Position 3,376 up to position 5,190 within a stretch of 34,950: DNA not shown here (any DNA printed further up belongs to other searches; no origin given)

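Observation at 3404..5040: Orphan HAO-family octahaem cytochrome c with its own promoter and operator-like palindrome, embedded in a metalloid island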

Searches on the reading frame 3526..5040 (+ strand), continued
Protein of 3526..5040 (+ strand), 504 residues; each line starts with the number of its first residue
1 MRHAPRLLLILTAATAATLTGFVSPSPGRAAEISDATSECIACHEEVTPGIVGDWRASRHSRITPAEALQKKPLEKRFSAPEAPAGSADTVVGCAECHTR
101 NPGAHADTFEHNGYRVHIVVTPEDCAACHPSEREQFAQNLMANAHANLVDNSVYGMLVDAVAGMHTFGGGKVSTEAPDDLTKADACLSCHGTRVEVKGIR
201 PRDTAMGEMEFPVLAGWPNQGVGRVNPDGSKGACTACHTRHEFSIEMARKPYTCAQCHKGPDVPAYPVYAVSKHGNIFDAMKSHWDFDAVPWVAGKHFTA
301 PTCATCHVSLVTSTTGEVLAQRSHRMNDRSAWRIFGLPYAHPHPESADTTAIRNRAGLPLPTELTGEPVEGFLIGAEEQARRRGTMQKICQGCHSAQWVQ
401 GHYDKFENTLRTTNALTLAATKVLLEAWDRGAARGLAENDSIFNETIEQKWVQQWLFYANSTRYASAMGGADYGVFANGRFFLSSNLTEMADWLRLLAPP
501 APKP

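Call 8: find_homologous_proteins(query=window:3526-5037:+, max_evalue=0.00001)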
Query window:3526-5037:+ (504 aa): 3869 proteins with E <= 0.00001 among 8000 candidates; the best 120 are listed.
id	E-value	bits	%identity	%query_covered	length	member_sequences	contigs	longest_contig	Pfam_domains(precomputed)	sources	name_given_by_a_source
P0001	0.0e+0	1140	95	100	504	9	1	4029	PF14537.12,PF13435.12,PF13447.12,PF14522.12,PF22113.2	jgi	-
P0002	0.0e+0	1024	89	94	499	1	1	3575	PF09699.16,PF14537.12,PF13435.12,PF13447.12,PF14522.12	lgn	-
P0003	1.5e-252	857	75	92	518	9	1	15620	PF09699.16,PF14537.12,PF13435.12,PF02085.22,PF13447.12,PF14522.12,PF22113.2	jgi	jgi:hypothetical protein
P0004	9.7e-251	851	72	96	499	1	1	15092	PF09699.16,PF14537.12,PF13435.12,PF13447.12,PF14522.12,PF22113.2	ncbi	-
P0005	3.2e-248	843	71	94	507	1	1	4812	PF09699.16,PF14537.12,PF13435.12,PF13447.12,PF14522.12,PF22113.2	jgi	jgi:hypothetical protein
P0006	1.9e-247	840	73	94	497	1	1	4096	PF09699.16,PF14537.12,PF13435.12,PF13447.12,PF14522.12,PF22113.2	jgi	-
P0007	9.1e-245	831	70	97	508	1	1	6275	PF09699.16,PF14537.12,PF13435.12,PF13447.12,PF14522.12,PF22113.2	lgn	-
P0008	7.9e-244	828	70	97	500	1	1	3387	PF09699.16,PF14537.12,PF13435.12,PF13447.12,PF14522.12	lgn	-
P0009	8.7e-244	828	72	93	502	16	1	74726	PF14537.12,PF13435.12,PF13447.12,PF14522.12,PF22113.2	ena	-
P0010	6.6e-241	819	71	93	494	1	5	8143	PF09699.16,PF14537.12,PF13435.12,PF02085.22,PF13447.12,PF14522.12,PF22113.2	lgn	-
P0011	1.3e-240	818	69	98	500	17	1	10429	PF09699.16,PF14537.12,PF13435.12,PF13447.12,PF14522.12,PF22113.2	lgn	-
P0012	4.1e-240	816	71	93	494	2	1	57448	PF13435.12,PF13442.12,PF13447.12,PF14522.12,PF22113.2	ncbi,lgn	ncbi:MAG: multiheme c-type cytochrome [Deferrisomatales bacterium]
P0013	5.6e-239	812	71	94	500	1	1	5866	PF09699.16,PF14537.12,PF13435.12,PF13447.12,PF14522.12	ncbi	ncbi:MAG: multiheme c-type cytochrome [Deferrisomatales bacterium]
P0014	1.4e-238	811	69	95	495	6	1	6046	PF14537.12,PF13435.12,PF13447.12,PF14522.12,PF22113.2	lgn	-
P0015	4.6e-237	806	70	96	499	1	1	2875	PF09699.16,PF14537.12,PF13435.12,PF13447.12,PF14522.12,PF22113.2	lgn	-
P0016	4.1e-235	799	66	99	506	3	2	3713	PF14537.12,PF13435.12,PF13447.12,PF14522.12,PF22113.2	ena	-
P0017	7.0e-235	799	67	97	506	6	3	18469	PF09699.16,PF14537.12,PF13435.12,PF13447.12,PF14522.12,PF22113.2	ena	-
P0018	2.4e-233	794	69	96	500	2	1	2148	PF09699.16,PF14537.12,PF13435.12,PF13447.12,PF14522.12,PF22113.2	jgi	jgi:hypothetical protein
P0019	7.0e-233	792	68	93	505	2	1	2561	PF14537.12,PF13435.12,PF13447.12,PF14522.12,PF22113.2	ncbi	-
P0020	9.4e-233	792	66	97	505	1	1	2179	PF09699.16,PF14537.12,PF13435.12,PF13447.12,PF14522.12,PF22113.2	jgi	jgi:hypothetical protein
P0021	3.3e-231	787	65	99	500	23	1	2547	PF13435.12,PF13447.12,PF14522.12,PF22113.2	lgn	-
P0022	7.5e-230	782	68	93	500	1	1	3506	PF14537.12,PF13435.12,PF13447.12,PF14522.12,PF22113.2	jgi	jgi:hypothetical protein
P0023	2.9e-229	780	67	95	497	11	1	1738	PF09699.16,PF14537.12,PF13435.12,PF02085.22,PF13447.12,PF14522.12,PF22113.2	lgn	-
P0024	1.7e-228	778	68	92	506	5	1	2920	PF09699.16,PF14537.12,PF13435.12,PF13447.12,PF14522.12,PF22113.2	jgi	-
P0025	2.7e-228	777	66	95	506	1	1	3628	PF14537.12,PF13435.12,PF13447.12,PF14522.12,PF22113.2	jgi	jgi:hypothetical protein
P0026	9.6e-227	772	67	93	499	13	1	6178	PF14537.12,PF13435.12,PF13447.12,PF14522.12,PF22113.2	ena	-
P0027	8.7e-226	769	65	93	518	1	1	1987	PF09699.16,PF14537.12,PF13435.12,PF03264.20,PF13447.12,PF14522.12,PF22113.2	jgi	jgi:hydroxylamine dehydrogenase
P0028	3.6e-225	767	65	97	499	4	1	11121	PF14537.12,PF13435.12,PF13447.12,PF14522.12,PF22113.2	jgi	jgi:hypothetical protein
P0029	4.6e-225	766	64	99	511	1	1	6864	PF09699.16,PF14537.12,PF13435.12,PF13447.12,PF14522.12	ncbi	-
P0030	9.1e-225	765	66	93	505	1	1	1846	PF14537.12,PF13435.12,PF03264.20,PF02085.22,PF13447.12,PF14522.12,PF22113.2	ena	-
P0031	2.3e-224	764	67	92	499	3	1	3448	PF09699.16,PF14537.12,PF13435.12,PF13447.12,PF14522.12,PF22113.2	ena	-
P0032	3.6e-224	763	67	92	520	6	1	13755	PF09699.16,PF14537.12,PF13435.12,PF13447.12,PF14522.12,PF22113.2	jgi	jgi:hypothetical protein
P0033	5.5e-223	759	64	97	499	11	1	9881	PF14537.12,PF13435.12,PF13447.12,PF14522.12,PF22113.2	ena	-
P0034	2.8e-221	754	65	98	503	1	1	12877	PF09699.16,PF14537.12,PF13435.12,PF02085.22,PF13447.12,PF14522.12,PF22113.2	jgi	jgi:hypothetical protein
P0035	3.4e-221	754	64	98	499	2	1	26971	PF09699.16,PF14537.12,PF13435.12,PF02085.22,PF13447.12,PF14522.12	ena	-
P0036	7.0e-221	753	65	92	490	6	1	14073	PF14537.12,PF13435.12,PF03264.20,PF13447.12,PF14522.12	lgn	-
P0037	2.0e-220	751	64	94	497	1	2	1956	PF09699.16,PF14537.12,PF13435.12,PF13447.12,PF14522.12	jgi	-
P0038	2.9e-220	750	66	92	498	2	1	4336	PF09699.16,PF14537.12,PF13435.12,PF13447.12,PF14522.12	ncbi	-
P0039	4.3e-220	750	62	98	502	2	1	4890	PF14537.12,PF13435.12,PF13447.12,PF14522.12,PF22113.2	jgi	jgi:hypothetical protein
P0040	5.3e-220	750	64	94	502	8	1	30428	PF14537.12,PF13435.12,PF13447.12,PF14522.12,PF22113.2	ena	-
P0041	9.6e-220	749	64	93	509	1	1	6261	PF09699.16,PF14537.12,PF13435.12,PF13447.12,PF14522.12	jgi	jgi:hydroxylamine dehydrogenase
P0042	3.7e-219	747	63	98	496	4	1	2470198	PF09699.16,PF14537.12,PF13435.12,PF13447.12,PF14522.12,PF22113.2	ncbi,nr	ncbi:MAG: hydroxylamine oxidase [Desulfobacterales bacterium]|nr:MAG: hydroxylamine oxidase [Desulfo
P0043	4.0e-219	747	61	97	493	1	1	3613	PF13435.12,PF13447.12,PF14522.12,PF22113.2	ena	-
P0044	5.9e-219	746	62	96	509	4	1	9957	PF09699.16,PF14537.12,PF13435.12,PF13447.12,PF14522.12,PF22113.2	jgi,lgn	jgi:hydroxylamine dehydrogenase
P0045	6.1e-219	746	67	91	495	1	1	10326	PF09699.16,PF14537.12,PF13435.12,PF13447.12,PF14522.12,PF22113.2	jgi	jgi:hypothetical protein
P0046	7.4e-219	746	65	92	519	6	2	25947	PF14537.12,PF13435.12,PF13447.12,PF14522.12,PF22113.2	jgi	-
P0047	1.6e-218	745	65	92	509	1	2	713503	PF09699.16,PF14537.12,PF13435.12,PF13447.12,PF14522.12,PF22113.2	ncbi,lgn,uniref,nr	ncbi:hydroxylamine oxidase [Dissulfurirhabdus thermomarina]|uniref:Hydroxylamine oxidase n=1 Tax=Dis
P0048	1.7e-218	745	61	98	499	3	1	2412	PF14537.12,PF13435.12,PF13447.12,PF14522.12,PF22113.2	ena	-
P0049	1.7e-218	745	62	97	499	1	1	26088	PF13435.12,PF13447.12,PF14522.12,PF22113.2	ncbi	-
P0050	2.1e-218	744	62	98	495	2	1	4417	PF14537.12,PF13435.12,PF13447.12,PF14522.12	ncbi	-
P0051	2.5e-218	744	62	97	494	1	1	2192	PF14537.12,PF13435.12,PF13447.12,PF14522.12,PF22113.2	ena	-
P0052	2.8e-218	744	61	100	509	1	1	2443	PF09699.16,PF14537.12,PF13435.12,PF13447.12,PF14522.12,PF22113.2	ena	-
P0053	2.9e-218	744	63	99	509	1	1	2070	PF14537.12,PF13435.12,PF13447.12,PF14522.12,PF22113.2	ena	-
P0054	3.0e-218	744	66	92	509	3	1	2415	PF09699.16,PF14537.12,PF13435.12,PF13447.12,PF14522.12,PF22113.2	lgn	-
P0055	3.5e-218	744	62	97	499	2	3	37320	PF14537.12,PF13435.12,PF13447.12,PF14522.12,PF22113.2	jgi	jgi:hypothetical protein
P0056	4.2e-218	743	64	93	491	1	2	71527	PF09699.16,PF14537.12,PF13435.12,PF13442.12,PF13447.12,PF14522.12,PF22113.2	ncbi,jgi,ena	-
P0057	4.2e-218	743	61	98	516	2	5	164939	PF14537.12,PF13435.12,PF13447.12,PF14522.12,PF22113.2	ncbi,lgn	-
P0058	5.4e-218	743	63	94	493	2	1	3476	PF14537.12,PF13435.12,PF13447.12,PF14522.12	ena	-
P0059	6.4e-218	743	64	92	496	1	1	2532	PF13435.12,PF13447.12,PF14522.12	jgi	jgi:hypothetical protein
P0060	6.6e-218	743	63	94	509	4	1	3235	PF09699.16,PF14537.12,PF13435.12,PF03264.20,PF13447.12,PF14522.12,PF22113.2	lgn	-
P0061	6.8e-218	743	62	97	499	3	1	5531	PF14537.12,PF13435.12,PF13447.12,PF14522.12,PF22113.2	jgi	jgi:hypothetical protein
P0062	9.7e-218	742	63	94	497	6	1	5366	PF14537.12,PF13435.12,PF13447.12,PF14522.12,PF22113.2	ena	-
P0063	1.1e-217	742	63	97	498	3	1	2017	PF14537.12,PF13435.12,PF13447.12,PF14522.12,PF22113.2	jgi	jgi:hydroxylamine dehydrogenase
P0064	1.2e-217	742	64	93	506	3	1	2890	PF09699.16,PF14537.12,PF13435.12,PF13447.12,PF14522.12,PF22113.2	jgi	jgi:hypothetical protein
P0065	1.4e-217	742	63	93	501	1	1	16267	PF14537.12,PF13435.12,PF13447.12,PF14522.12,PF22113.2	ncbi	-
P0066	1.5e-217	742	63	95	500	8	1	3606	PF09699.16,PF14537.12,PF13435.12,PF03264.20,PF13447.12,PF14522.12,PF22113.2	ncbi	-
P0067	1.8e-217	741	65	93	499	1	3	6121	PF14537.12,PF13435.12,PF13447.12,PF14522.12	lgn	-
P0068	2.6e-217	741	60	98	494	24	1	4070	PF14537.12,PF13435.12,PF13442.12,PF13447.12,PF14522.12,PF22113.2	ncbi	-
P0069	2.8e-217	741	62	97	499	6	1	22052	PF13435.12,PF13447.12,PF14522.12,PF22113.2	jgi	-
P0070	4.9e-217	740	63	93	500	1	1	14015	PF09699.16,PF14537.12,PF13435.12,PF13447.12,PF14522.12,PF22113.2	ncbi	-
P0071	4.9e-217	740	62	97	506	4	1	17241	PF09699.16,PF14537.12,PF13435.12,PF13447.12,PF14522.12,PF22113.2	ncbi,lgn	ncbi:MAG: hydroxylamine oxidase [Deltaproteobacteria bacterium]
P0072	5.5e-217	740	63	92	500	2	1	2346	PF09699.16,PF14537.12,PF13435.12,PF13447.12,PF14522.12,PF22113.2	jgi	jgi:hypothetical protein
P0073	5.7e-217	740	63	94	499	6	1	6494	PF14537.12,PF13435.12,PF13447.12,PF14522.12,PF22113.2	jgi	jgi:hydroxylamine dehydrogenase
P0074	6.3e-217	739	61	97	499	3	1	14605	PF14537.12,PF13435.12,PF13447.12,PF14522.12,PF22113.2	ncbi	-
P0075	7.5e-217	739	61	97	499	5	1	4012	PF14537.12,PF13435.12,PF13447.12,PF14522.12,PF22113.2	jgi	jgi:uncharacterized protein with PIN domain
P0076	7.6e-217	739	62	96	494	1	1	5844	PF14537.12,PF13435.12,PF13447.12,PF14522.12,PF22113.2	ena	-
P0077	8.2e-217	739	61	97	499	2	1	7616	PF14537.12,PF13435.12,PF13447.12,PF14522.12,PF22113.2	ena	-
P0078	9.0e-217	739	63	93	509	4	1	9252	PF09699.16,PF14537.12,PF13435.12,PF13447.12,PF14522.12,PF22113.2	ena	-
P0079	9.2e-217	739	62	95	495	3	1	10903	PF14537.12,PF13435.12,PF13447.12,PF14522.12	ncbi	-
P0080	1.2e-216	739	62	95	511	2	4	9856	PF14537.12,PF13435.12,PF13447.12,PF14522.12,PF22113.2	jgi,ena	-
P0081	1.3e-216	738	66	92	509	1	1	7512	PF09699.16,PF14537.12,PF13435.12,PF13447.12,PF14522.12,PF22113.2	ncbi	ncbi:multiheme c-type cytochrome [Candidatus Moduliflexota bacterium]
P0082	1.4e-216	738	64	95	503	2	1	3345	PF14537.12,PF13435.12,PF13447.12,PF14522.12,PF22113.2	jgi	jgi:hypothetical protein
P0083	1.6e-216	738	62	96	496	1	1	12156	PF14537.12,PF13435.12,PF13447.12,PF14522.12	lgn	-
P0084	1.8e-216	738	65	92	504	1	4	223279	PF09699.16,PF14537.12,PF13435.12,PF13447.12,PF14522.12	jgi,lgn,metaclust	metaclust:\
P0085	2.1e-216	738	61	97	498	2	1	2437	PF09699.16,PF14537.12,PF13435.12,PF13447.12,PF14522.12,PF22113.2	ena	-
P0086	2.3e-216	738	63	94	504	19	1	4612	PF09699.16,PF14537.12,PF13435.12,PF13447.12,PF14522.12,PF22113.2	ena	-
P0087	2.3e-216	738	60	98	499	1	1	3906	PF14537.12,PF13435.12,PF13447.12,PF14522.12,PF22113.2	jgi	jgi:uncharacterized protein with PIN domain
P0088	2.5e-216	737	64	92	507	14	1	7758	PF14537.12,PF13435.12,PF13447.12,PF14522.12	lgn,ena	-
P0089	2.7e-216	737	64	93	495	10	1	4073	PF09699.16,PF14537.12,PF13435.12,PF13447.12,PF14522.12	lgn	-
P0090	3.2e-216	737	63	95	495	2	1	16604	PF09699.16,PF14537.12,PF13435.12,PF13447.12,PF14522.12,PF22113.2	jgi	jgi:hypothetical protein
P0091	3.9e-216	737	61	98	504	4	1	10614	PF14537.12,PF13435.12,PF03264.20,PF13442.12,PF13447.12,PF14522.12,PF22113.2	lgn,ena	-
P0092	4.1e-216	737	63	92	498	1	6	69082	PF14537.12,PF13435.12,PF13447.12,PF14522.12,PF22113.2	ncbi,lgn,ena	-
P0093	4.1e-216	737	63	92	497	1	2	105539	PF09699.16,PF14537.12,PF13435.12,PF13447.12,PF14522.12,PF22113.2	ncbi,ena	-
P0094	4.3e-216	737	64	95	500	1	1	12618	PF09699.16,PF14537.12,PF13435.12,PF13447.12,PF14522.12,PF22113.2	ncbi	-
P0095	4.7e-216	737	61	95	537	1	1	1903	PF14537.12,PF13435.12,PF13447.12,PF14522.12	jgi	jgi:hydroxylamine dehydrogenase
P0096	4.9e-216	737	60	97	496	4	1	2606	PF14537.12,PF13435.12,PF13447.12,PF14522.12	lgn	-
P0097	7.2e-216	736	64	98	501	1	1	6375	PF09699.16,PF14537.12,PF13435.12,PF13447.12,PF14522.12,PF22113.2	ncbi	-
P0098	9.1e-216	736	62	95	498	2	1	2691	PF14537.12,PF13435.12,PF13447.12,PF14522.12,PF22113.2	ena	-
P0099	9.2e-216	736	61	98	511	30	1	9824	PF14537.12,PF13435.12,PF13447.12,PF14522.12,PF22113.2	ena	-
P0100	1.3e-215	735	64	93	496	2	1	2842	PF09699.16,PF14537.12,PF13435.12,PF13447.12,PF14522.12,PF22113.2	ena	-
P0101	1.5e-215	735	60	98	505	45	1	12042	PF14537.12,PF13435.12,PF13442.12,PF13447.12,PF14522.12,PF22113.2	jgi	-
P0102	1.5e-215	735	63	92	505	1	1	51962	PF14537.12,PF13435.12,PF03264.20,PF13447.12,PF14522.12,PF22113.2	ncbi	ncbi:MAG: multiheme c-type cytochrome [Thermodesulfobacteriota bacterium]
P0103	1.8e-215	735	61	97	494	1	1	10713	PF09699.16,PF14537.12,PF13435.12,PF13447.12,PF14522.12,PF22113.2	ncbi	ncbi:multiheme c-type cytochrome [Thermodesulfobacteriota bacterium]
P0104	2.2e-215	734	66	90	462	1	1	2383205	PF14537.12,PF13435.12,PF13447.12,PF14522.12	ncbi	ncbi:MAG: cytochrome c3 family protein, partial [Desulfobacterales bacterium]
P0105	2.6e-215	734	66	92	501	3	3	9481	PF09699.16,PF14537.12,PF13435.12,PF13447.12,PF14522.12,PF22113.2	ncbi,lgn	ncbi:multiheme c-type cytochrome [Deferrisoma sp.]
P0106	2.7e-215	734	62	98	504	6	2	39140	PF09699.16,PF13435.12,PF13447.12,PF14522.12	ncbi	-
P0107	2.7e-215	734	63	92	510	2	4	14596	PF14537.12,PF13435.12,PF13447.12,PF14522.12,PF22113.2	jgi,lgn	jgi:hypothetical protein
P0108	2.8e-215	734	63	95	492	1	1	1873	PF14537.12,PF13435.12,PF13447.12,PF14522.12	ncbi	-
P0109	3.1e-215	734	64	93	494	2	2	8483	PF09699.16,PF14537.12,PF13435.12,PF13442.12,PF13447.12,PF14522.12,PF22113.2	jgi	jgi:hypothetical protein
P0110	3.8e-215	734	61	98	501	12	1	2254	PF13435.12,PF13447.12,PF14522.12,PF22113.2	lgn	-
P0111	4.1e-215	733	60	98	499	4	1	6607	PF14537.12,PF13435.12,PF13447.12,PF14522.12,PF22113.2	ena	-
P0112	4.2e-215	733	62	97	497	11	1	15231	PF14537.12,PF13435.12,PF13447.12,PF14522.12,PF22113.2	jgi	-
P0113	4.2e-215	733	63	94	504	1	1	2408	PF09699.16,PF14537.12,PF13435.12,PF13447.12,PF14522.12,PF22113.2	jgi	-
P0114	4.4e-215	733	63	96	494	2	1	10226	PF14537.12,PF13435.12,PF13447.12,PF14522.12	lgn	-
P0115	4.6e-215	733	60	98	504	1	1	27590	PF14537.12,PF13435.12,PF13447.12,PF14522.12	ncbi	-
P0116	5.3e-215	733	62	94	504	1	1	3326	PF09699.16,PF14537.12,PF13435.12,PF13447.12,PF14522.12,PF22113.2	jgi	jgi:hydroxylamine dehydrogenase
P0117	5.6e-215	733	60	97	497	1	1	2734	PF14537.12,PF13435.12,PF13447.12,PF14522.12,PF22113.2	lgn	-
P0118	5.7e-215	733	63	92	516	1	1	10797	PF09699.16,PF14537.12,PF13435.12,PF13447.12,PF14522.12,PF22113.2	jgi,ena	-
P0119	6.6e-215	733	63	93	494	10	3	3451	PF14537.12,PF13435.12,PF13447.12,PF14522.12,PF22113.2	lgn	-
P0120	7.3e-215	733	63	95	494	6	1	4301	PF14537.12,PF13435.12,PF13442.12,PF13447.12,PF14522.12,PF22113.2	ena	-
